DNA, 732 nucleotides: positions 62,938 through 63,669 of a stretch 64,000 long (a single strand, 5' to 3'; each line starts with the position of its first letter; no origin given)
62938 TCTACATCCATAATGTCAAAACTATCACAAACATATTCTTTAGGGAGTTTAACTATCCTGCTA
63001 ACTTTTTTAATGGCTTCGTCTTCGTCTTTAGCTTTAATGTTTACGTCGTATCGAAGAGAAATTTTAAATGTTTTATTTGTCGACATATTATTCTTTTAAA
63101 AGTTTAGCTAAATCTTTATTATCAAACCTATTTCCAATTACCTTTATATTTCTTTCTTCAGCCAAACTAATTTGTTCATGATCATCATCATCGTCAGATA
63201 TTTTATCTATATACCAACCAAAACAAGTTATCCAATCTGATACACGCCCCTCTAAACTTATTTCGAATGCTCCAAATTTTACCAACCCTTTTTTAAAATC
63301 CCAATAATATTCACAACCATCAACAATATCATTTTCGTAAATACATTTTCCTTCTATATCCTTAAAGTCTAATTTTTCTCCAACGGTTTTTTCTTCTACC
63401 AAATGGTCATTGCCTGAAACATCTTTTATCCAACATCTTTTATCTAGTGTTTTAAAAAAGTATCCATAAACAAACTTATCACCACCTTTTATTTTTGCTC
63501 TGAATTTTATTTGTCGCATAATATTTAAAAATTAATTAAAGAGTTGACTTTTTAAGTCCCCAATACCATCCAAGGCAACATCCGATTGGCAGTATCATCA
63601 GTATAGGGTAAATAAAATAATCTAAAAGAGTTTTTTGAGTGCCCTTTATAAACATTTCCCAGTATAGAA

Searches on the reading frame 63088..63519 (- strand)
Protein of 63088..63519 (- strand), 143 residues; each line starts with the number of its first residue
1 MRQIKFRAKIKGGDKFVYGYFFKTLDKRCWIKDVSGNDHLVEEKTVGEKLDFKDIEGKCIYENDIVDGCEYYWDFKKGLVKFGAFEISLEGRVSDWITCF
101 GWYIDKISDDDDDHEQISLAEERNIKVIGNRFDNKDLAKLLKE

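Call 22: find_encoding_contigs(protein=window:63088-63519:-, flank=10000, max_places=4)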
Protein window:63088-63519:- (143 aa): 3 contigs read that carry it; 2 places shown.
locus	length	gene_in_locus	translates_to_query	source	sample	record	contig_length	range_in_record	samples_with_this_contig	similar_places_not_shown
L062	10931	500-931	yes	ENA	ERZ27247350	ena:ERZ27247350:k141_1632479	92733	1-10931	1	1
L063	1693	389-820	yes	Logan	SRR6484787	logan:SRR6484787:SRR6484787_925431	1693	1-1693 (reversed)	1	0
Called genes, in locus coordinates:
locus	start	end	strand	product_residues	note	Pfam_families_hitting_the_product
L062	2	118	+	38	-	?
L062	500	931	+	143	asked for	-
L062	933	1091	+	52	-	-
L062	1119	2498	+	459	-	PF01139:RtcB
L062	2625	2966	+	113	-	-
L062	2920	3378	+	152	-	-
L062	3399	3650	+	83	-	-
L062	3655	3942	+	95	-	-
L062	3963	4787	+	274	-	PF01145:Band_7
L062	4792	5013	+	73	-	-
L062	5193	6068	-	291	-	PF01370:Epimerase, PF04321:RmlD_sub_bind, PF01073:3Beta_HSD, PF16363:GDP_Man_Dehyd, PF02719:Polysacc_synt_2, PF07993:NAD_binding_4, PF13460:NAD_binding_10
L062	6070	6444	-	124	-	-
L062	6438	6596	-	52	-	-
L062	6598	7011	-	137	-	-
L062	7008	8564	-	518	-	-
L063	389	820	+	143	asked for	-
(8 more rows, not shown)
